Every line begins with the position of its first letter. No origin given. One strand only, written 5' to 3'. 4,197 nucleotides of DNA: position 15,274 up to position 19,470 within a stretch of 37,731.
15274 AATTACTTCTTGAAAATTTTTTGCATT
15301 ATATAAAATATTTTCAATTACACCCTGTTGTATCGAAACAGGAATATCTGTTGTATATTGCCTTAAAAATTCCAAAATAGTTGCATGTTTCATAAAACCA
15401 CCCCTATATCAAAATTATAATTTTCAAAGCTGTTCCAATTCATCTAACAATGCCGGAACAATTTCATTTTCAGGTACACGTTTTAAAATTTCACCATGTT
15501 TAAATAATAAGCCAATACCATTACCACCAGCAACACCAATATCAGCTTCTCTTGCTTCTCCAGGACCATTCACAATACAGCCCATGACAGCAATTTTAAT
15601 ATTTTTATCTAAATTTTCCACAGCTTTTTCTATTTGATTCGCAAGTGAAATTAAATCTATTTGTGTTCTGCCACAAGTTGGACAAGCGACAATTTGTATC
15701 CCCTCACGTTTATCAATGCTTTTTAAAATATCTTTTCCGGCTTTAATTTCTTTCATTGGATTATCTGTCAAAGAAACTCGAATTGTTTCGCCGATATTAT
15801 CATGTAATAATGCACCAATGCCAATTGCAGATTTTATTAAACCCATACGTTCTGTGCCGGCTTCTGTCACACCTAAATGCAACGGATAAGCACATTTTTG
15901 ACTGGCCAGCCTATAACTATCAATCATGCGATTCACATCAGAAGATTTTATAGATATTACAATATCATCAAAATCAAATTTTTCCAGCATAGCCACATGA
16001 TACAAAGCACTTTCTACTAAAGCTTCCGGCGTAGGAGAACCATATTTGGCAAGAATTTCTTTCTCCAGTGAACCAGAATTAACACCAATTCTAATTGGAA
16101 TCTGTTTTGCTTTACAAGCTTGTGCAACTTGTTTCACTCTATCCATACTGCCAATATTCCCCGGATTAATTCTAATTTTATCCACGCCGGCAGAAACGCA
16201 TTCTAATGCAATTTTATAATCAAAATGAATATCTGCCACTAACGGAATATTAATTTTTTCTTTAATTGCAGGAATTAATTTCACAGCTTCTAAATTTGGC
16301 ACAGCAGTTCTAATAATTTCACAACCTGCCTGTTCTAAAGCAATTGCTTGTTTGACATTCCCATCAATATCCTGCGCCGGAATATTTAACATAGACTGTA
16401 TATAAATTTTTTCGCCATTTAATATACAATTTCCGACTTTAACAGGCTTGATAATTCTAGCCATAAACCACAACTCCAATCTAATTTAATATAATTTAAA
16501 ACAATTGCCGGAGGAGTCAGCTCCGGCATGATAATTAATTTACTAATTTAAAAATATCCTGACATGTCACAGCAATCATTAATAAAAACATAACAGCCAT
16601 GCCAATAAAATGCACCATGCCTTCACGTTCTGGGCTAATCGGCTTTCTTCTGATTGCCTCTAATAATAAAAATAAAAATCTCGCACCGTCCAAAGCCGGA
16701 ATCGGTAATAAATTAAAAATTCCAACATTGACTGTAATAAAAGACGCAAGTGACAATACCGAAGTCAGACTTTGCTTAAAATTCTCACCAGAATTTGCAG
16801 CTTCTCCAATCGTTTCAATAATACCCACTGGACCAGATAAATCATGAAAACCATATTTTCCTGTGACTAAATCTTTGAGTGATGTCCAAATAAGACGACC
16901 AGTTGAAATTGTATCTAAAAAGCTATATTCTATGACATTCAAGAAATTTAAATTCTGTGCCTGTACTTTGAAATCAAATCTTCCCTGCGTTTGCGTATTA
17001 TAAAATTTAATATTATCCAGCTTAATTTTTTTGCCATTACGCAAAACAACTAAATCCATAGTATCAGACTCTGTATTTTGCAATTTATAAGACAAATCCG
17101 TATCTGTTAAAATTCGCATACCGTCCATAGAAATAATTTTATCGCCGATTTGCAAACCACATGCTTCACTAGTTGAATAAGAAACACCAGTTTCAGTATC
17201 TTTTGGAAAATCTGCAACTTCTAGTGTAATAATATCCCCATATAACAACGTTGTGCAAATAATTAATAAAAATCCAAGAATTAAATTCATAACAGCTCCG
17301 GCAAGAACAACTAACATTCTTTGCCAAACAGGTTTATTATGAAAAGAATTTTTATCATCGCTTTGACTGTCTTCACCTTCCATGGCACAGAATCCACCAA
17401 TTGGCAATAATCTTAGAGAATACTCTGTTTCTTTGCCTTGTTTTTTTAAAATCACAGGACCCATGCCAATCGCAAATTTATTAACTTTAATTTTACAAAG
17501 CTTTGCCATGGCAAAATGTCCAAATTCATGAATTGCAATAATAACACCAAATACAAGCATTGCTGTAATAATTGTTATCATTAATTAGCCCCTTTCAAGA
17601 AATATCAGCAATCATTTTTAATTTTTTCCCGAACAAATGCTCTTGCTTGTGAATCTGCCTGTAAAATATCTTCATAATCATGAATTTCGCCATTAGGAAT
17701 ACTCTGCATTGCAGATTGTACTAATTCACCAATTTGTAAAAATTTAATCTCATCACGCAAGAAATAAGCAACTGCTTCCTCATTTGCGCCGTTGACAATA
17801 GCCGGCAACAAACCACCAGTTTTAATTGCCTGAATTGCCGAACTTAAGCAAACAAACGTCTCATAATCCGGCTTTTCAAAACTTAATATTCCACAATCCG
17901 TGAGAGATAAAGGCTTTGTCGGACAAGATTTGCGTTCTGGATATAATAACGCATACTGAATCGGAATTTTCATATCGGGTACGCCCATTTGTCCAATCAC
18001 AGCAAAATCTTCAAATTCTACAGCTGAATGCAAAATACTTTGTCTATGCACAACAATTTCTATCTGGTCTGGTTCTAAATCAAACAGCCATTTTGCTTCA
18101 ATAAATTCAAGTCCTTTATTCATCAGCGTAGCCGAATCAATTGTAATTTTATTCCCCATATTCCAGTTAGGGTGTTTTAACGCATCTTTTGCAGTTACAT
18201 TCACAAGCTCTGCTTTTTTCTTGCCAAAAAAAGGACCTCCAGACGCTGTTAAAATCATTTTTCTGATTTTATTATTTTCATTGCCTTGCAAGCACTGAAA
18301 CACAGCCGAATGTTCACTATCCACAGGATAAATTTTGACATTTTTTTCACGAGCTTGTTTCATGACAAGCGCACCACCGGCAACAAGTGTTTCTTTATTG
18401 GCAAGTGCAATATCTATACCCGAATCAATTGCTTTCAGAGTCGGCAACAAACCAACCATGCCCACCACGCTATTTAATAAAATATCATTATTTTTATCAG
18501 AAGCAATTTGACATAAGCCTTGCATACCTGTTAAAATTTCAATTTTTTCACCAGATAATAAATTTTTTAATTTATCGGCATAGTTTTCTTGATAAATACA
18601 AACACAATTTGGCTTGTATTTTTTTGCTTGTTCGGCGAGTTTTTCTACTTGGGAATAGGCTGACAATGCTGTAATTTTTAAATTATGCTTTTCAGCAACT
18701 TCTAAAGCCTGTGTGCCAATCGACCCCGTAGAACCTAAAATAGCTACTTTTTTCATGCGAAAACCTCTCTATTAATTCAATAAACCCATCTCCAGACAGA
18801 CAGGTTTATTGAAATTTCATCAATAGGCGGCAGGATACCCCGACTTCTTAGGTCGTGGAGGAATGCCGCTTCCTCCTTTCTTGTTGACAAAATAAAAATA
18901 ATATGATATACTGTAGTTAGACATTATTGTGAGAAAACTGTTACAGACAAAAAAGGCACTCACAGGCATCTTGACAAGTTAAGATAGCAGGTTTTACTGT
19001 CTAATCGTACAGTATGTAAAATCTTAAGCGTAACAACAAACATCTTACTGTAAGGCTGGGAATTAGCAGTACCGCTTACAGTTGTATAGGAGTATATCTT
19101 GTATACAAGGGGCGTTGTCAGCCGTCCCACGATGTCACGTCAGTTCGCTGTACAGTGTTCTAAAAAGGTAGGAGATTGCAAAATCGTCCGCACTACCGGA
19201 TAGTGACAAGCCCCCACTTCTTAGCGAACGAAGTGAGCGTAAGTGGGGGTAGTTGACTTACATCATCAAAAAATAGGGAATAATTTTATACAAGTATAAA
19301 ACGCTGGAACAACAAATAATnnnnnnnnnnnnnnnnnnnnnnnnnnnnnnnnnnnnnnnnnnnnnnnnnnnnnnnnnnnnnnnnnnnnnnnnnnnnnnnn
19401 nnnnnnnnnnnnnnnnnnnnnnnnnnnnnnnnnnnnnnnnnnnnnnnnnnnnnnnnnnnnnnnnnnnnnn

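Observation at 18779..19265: Orphan G+C-rich, hairpin-dense 0.5-kb insert splitting cdsA-dxr, with its own strong antisense promoter: candidate novel structured RNA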

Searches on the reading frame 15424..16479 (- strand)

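Call 12: search_protein_families(library=ncbifam, proteins=[window:15424-16479:-])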
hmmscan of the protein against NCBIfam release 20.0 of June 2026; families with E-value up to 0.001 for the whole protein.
window:15424-16479:- (351 aa): 4 families
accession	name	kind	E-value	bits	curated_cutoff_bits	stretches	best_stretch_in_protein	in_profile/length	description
NF001540.0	PRK00366.1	equivalog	2.9e-135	450.7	345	1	9-350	15-359/364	flavodoxin-dependent (E)-4-hydroxy-3-methylbut-2-enyl-diphosphate synthase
TIGR00612.1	ispG_gcpE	equivalog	1.4e-118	396.1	280.25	1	11-346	5-354/357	(E)-4-hydroxy-3-methylbut-2-enyl-diphosphate synthase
NF002534.0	PRK02048.1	equivalog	2.2e-73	247.9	886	3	113-264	141-296/613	4-hydroxy-3-methylbut-2-en-1-yl diphosphate synthase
NF001912.0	PRK00694.1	equivalog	8.6e-73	245.9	1045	3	115-255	147-291/606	4-hydroxy-3-methylbut-2-en-1-yl diphosphate synthase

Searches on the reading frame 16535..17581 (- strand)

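Call 12: search_protein_families(library=ncbifam, proteins=[window:16535-17581:-])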
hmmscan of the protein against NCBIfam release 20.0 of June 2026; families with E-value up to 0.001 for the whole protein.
window:16535-17581:- (348 aa): 5 families
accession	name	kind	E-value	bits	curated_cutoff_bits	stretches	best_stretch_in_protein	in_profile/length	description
TIGR00054.1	TIGR00054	equivalog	1.2e-75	254.9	147.55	2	133-347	210-420/421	RIP metalloprotease RseP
NF008046.0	PRK10779.1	equivalog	1.1e-41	143.4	477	2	6-105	10-114/450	sigma E protease regulator RseP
TIGR02860.1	spore_IV_B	equivalog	2.5e-07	30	305.25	1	129-189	117-177/402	SpoIVB peptidase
NF041199.1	trx7_PDZ_seleno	equivalog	1.2e-06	27.8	300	1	130-187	208-267/390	Trx7/PDZ domain-containing (seleno)protein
TIGR02037.1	degP_htrA_DO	subfamily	0.0006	18.9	416.2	1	135-189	269-324/434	Do family serine endopeptidase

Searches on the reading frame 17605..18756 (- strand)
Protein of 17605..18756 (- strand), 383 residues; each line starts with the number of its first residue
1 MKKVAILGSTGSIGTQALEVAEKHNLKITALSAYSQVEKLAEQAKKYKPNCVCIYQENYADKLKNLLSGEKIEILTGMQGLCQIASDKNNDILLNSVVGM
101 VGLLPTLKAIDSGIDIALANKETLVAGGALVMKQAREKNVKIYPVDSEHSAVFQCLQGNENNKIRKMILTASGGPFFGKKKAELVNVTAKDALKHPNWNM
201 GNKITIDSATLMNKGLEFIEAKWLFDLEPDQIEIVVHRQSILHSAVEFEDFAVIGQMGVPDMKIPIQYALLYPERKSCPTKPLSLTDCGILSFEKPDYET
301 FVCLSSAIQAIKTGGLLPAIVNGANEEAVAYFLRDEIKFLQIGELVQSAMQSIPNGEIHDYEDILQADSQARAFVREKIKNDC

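Call 10: find_encoding_contigs(protein=window:17605-18756:-, flank=3000, max_places=10)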
Protein window:17605-18756:- (383 aa): no gene with exactly this product is on record in the collection.

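Call 12: search_protein_families(library=ncbifam, proteins=[window:17605-18756:-])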
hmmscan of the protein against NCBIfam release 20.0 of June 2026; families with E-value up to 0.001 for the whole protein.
window:17605-18756:- (383 aa): 3 families
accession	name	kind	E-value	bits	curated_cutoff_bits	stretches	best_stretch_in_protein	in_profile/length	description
NF009114.0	PRK12464.1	equivalog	1.4e-144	481.8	461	1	1-380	2-383/389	1-deoxy-D-xylulose-5-phosphate reductoisomerase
TIGR00243.1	Dxr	equivalog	2.5e-138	461.2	315.7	1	1-379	1-384/389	1-deoxy-D-xylulose-5-phosphate reductoisomerase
NF003938.0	PRK05447.1-1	equivalog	8.3e-123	410.3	515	1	1-380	1-394/398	1-deoxy-D-xylulose-5-phosphate reductoisomerase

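Call 13: find_homologous_proteins(query=window:17605-18756:-, max_evalue=1e-100)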
Query window:17605-18756:- (383 aa): 7840 proteins with E <= 1e-100 among 8000 candidates; the best 120 are listed.
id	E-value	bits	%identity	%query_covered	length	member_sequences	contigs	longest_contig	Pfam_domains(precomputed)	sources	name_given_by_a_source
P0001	1.2e-229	779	93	99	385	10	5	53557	PF08436.18,PF02670.23,PF13288.13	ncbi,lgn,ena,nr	ncbi:MAG: 1-deoxy-D-xylulose-5-phosphate reductoisomerase [Oscillospiraceae bacterium]|nr:1-deoxy-D-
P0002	3.6e-217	738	88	99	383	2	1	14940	PF08436.18,PF02670.23,PF13288.13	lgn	-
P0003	7.7e-206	701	82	99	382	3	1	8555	PF08436.18,PF02670.23,PF13288.13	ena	-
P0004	1.1e-204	697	83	99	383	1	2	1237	PF08436.18,PF02670.23,PF13288.13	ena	-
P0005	3.9e-204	696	83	99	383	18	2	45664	PF08436.18,PF02670.23,PF13288.13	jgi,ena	-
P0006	9.6e-203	691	81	99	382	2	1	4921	PF08436.18,PF02670.23,PF13288.13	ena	-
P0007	2.7e-201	686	81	99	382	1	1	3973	PF08436.18,PF02670.23,PF13288.13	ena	-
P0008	4.0e-201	686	81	99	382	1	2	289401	PF08436.18,PF02670.23,PF13288.13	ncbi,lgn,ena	-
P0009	8.2e-201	685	83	99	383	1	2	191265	PF08436.18,PF02670.23,PF13288.13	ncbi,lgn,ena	-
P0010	3.1e-200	683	83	99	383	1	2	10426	PF08436.18,PF02670.23,PF13288.13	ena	-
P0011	2.9e-199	680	80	99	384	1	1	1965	PF08436.18,PF02670.23,PF13288.13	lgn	-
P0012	1.2e-198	677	82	99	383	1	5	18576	PF08436.18,PF02670.23,PF13288.13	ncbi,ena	-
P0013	2.7e-198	676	82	99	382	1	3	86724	PF08436.18,PF02670.23,PF13288.13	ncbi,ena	-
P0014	3.6e-198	676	79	99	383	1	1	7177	PF08436.18,PF02670.23,PF13288.13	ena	-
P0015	6.9e-196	668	80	99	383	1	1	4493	PF08436.18,PF02670.23,PF13288.13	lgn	-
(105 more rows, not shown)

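Call 14: find_encoding_contigs(protein=P0001, flank=2500, max_places=5)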
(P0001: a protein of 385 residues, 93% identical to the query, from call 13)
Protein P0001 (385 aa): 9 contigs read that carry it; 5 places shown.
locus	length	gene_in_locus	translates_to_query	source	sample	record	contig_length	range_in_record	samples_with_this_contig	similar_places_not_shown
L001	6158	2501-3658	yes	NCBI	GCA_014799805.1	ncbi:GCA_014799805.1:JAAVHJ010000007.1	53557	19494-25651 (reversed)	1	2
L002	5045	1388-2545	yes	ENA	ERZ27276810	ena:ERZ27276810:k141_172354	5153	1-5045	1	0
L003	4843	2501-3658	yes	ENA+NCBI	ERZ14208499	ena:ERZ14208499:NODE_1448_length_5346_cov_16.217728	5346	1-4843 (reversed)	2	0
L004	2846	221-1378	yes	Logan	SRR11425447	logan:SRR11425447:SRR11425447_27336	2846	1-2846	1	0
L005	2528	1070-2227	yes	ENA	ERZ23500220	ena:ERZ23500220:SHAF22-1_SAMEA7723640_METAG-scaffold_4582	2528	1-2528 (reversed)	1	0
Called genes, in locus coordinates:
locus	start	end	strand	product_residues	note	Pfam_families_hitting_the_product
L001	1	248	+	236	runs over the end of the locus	PF00696:AA_kinase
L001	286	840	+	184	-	PF01765:RRF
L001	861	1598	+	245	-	PF01255:Prenyltransf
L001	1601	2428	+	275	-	PF01148:CTP_transf_1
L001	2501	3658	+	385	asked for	PF02670:DXP_reductoisom, PF08436:DXP_redisom_C, PF13288:DXPR_C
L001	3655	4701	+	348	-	PF02163:Peptidase_M50, PF17820:PDZ_6 (faint)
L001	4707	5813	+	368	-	PF04551:GcpE, PF26540:GcpE_C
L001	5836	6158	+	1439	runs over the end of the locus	PF02811:PHP, PF00929:RNase_T, PF02811:PHP, PF07733:DNA_pol3_alpha, PF17657:DNA_pol3_finger, PF14579:HHH_6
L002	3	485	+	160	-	?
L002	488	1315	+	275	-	PF01148:CTP_transf_1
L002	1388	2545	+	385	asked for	PF02670:DXP_reductoisom, PF08436:DXP_redisom_C, PF13288:DXPR_C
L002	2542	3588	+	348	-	PF02163:Peptidase_M50, PF17820:PDZ_6 (faint)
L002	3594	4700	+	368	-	PF04551:GcpE, PF26540:GcpE_C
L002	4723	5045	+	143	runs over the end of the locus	?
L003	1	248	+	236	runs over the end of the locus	PF00696:AA_kinase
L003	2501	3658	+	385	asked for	PF02670:DXP_reductoisom, PF08436:DXP_redisom_C, PF13288:DXPR_C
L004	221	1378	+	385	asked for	PF02670:DXP_reductoisom, PF08436:DXP_redisom_C, PF13288:DXPR_C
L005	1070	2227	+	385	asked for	PF02670:DXP_reductoisom, PF08436:DXP_redisom_C, PF13288:DXPR_C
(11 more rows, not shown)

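Call 15: find_encoding_contigs(protein=P0002, flank=2500, max_places=3)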
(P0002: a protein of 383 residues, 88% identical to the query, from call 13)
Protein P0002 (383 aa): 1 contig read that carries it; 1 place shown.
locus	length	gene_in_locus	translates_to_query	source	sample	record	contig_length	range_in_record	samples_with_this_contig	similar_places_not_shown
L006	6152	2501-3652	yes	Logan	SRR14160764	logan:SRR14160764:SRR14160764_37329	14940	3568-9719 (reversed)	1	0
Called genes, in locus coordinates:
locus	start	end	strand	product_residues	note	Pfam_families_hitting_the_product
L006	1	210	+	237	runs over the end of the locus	PF00696:AA_kinase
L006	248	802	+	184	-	PF01765:RRF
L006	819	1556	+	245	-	PF01255:Prenyltransf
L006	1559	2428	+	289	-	PF01148:CTP_transf_1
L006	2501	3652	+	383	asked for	PF02670:DXP_reductoisom, PF08436:DXP_redisom_C, PF13288:DXPR_C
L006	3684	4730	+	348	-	PF02163:Peptidase_M50, PF13180:PDZ_2 (faint), PF17820:PDZ_6 (weak)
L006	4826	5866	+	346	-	PF04551:GcpE, PF26540:GcpE_C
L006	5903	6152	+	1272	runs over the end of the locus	?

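Call 16: find_encoding_contigs(protein=P0005, flank=2500, max_places=3)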
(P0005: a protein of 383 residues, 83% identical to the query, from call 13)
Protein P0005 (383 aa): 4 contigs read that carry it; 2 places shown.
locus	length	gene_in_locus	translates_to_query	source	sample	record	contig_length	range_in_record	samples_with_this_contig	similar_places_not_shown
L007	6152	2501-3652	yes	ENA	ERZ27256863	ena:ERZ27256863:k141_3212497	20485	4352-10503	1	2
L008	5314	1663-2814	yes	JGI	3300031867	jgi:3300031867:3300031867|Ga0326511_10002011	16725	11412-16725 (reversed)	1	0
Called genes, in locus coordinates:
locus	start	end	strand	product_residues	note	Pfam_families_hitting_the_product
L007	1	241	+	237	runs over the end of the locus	PF00696:AA_kinase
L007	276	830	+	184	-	PF01765:RRF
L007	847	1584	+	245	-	PF01255:Prenyltransf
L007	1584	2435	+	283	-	PF01148:CTP_transf_1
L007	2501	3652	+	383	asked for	PF02670:DXP_reductoisom, PF08436:DXP_redisom_C, PF13288:DXPR_C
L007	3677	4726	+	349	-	PF02163:Peptidase_M50, PF17820:PDZ_6 (weak)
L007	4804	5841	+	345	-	PF04551:GcpE, PF26540:GcpE_C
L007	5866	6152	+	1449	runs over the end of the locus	PF02811:PHP, PF00929:RNase_T, PF07733:DNA_pol3_alpha, PF17657:DNA_pol3_finger, PF14579:HHH_6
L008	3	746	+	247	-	?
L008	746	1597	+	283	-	PF01148:CTP_transf_1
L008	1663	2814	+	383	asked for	PF02670:DXP_reductoisom, PF08436:DXP_redisom_C, PF13288:DXPR_C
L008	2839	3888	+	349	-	PF02163:Peptidase_M50, PF17820:PDZ_6 (weak)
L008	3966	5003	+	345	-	PF04551:GcpE, PF26540:GcpE_C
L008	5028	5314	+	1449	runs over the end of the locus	PF02811:PHP, PF00929:RNase_T, PF07733:DNA_pol3_alpha, PF17657:DNA_pol3_finger, PF14579:HHH_6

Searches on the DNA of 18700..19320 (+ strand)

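Call 4: search_rna_families(source=window, start=18700, end=19320, threshold=evalue, max_evalue=10, show_alignments=3)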
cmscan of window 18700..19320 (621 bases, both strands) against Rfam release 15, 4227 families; matches with E-value up to 10: 4.
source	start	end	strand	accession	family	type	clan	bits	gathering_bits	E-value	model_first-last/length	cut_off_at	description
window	18772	18815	-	RF03919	mir-1540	Gene; miRNA;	-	20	90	0.18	1-59/59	no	mir-1540 microRNA precursor family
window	18784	18828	-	RF00153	SNORD62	Gene; snRNA; snoRNA; CD-box;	CL00068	15.5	39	6.3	1-86/86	no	Small nucleolar RNA SNORD62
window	18819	18881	+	RF01403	STnc290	Gene; sRNA;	-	15.1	60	9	1-65/65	no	STnc290 Hfq binding RNA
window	19040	19120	+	RF02213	ZFAT-AS1_3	Gene; lncRNA;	-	11.8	70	6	1-80/80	no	ZFAT antisense RNA 1 conserved region 3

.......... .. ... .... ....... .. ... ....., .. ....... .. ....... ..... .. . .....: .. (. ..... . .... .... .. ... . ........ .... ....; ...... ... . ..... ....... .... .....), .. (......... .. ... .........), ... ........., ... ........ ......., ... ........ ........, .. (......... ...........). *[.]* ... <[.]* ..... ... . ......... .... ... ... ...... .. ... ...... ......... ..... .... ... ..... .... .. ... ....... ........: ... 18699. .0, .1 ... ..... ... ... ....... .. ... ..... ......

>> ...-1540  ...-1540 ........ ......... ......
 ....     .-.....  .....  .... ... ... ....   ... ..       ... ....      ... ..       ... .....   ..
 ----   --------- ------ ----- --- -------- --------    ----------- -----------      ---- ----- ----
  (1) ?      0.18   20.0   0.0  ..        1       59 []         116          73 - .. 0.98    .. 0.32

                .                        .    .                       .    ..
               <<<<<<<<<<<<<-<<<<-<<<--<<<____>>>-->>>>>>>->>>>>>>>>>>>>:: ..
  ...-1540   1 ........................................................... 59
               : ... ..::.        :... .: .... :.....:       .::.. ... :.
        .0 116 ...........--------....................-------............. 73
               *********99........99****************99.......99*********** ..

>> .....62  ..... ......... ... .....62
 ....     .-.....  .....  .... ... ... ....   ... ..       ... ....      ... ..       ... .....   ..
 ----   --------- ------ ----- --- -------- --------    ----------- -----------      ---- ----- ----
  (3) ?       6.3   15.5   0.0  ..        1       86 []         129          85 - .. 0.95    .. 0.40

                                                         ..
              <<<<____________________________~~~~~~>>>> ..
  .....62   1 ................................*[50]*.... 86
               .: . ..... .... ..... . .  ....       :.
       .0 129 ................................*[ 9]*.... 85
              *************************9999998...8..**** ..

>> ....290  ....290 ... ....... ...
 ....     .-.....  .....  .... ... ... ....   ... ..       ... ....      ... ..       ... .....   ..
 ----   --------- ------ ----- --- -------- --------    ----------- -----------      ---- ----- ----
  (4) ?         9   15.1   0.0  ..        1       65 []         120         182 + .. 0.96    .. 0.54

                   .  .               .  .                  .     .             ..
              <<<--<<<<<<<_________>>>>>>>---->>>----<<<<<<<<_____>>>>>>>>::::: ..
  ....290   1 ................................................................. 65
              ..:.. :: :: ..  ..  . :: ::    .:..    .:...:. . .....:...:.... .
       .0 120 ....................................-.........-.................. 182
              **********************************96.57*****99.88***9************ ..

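Call 20: search_dna_similar(query=window:18821-19257:+, collection=phages, mode=distant, max_evalue=1)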
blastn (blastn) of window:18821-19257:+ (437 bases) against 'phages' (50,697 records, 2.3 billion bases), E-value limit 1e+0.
Records with a match: 45; places in all: 46; records where one place covers at least 80% of the query: 0.
Best place of each record, by identity: 90-95% 9; 80-90% 36.
By first word of the organism name: Staphylococcus 24; Bacillus 6; Enterococcus 4; Fusobacterium 4; Lactobacillus 4; Silviavirus 1; Microviridae 1; Microvirus 1.
By host as written in the record: - 8; Staphylococcus carnosus TM300 5; Staphylococcus aureus (phage propagation strain 47) 4; Staphylococcus aureus 4; Lactobacillus brevis 4; Bacillus cereus 2; Bacillus anthracis Sterne 2; Staphylococcus aureus ATCC 25923 2; and 10 more.
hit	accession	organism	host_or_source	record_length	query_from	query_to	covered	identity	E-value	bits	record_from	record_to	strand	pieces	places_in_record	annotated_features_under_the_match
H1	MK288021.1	Bacillus phage pW2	Bacillus cereus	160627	56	92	8%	89.5%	4e-2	45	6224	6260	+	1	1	none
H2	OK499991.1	Bacillus phage vB_BanS_Sophrita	Bacillus anthracis Sterne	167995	56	92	8%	89.5%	4e-2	45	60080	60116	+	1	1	none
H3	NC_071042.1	Bacillus phage vB_BanS_Sophrita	Bacillus anthracis Sterne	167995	56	92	8%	89.5%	4e-2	45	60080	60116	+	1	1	none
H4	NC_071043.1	Bacillus phage pW2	Bacillus cereus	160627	56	92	8%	89.5%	4e-2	45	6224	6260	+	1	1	none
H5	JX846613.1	Staphylococcus phage vB_SauM_Romulus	Staphylococcus aureus (phage ...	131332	62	99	9%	84.2%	1e-1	43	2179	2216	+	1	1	similar to large subunit terminase | promoter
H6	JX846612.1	Staphylococcus phage vB_SauM_Remus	Staphylococcus aureus (phage ...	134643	62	99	9%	84.2%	1e-1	43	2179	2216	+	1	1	similar to large subunit terminase | promoter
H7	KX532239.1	Staphylococcus phage StAP1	Staphylococcus aureus ATCC 12600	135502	62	99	9%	84.2%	1e-1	43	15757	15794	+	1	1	none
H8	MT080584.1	Staphylococcus phage vB_SauM_EW15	Staphylococcus carnosus TM300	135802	62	99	9%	84.2%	1e-1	43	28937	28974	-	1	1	record has no annotation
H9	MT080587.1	Staphylococcus phage vB_SauM_EW20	Staphylococcus carnosus TM300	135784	62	99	9%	84.2%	1e-1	43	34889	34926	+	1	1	record has no annotation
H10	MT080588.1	Staphylococcus phage vB_SauM_EW22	Staphylococcus carnosus TM300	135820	62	99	9%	84.2%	1e-1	43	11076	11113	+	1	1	record has no annotation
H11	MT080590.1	Staphylococcus phage vB_SauM_EW27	Staphylococcus carnosus TM300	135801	62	99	9%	84.2%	1e-1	43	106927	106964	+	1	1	record has no annotation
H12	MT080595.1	Staphylococcus phage vB_SauM_EW41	Staphylococcus carnosus TM300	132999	62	99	9%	84.2%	1e-1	43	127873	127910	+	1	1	record has no annotation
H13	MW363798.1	Staphylococcus phage LSA2308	Staphylococcus aureus ATCC 25923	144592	62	99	9%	84.2%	1e-1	43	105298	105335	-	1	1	none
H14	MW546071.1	Staphylococcus phage PM56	-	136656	62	99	9%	84.2%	1e-1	43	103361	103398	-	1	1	none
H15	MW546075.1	Staphylococcus phage PM93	-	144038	62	99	9%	84.2%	1e-1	43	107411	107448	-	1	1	none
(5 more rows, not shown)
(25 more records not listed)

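Call 21: search_dna_similar(query=window:18821-19257:+, collection=plasmids, mode=distant, max_evalue=1)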
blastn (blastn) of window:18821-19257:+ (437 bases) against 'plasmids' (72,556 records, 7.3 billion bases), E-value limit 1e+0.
No match.
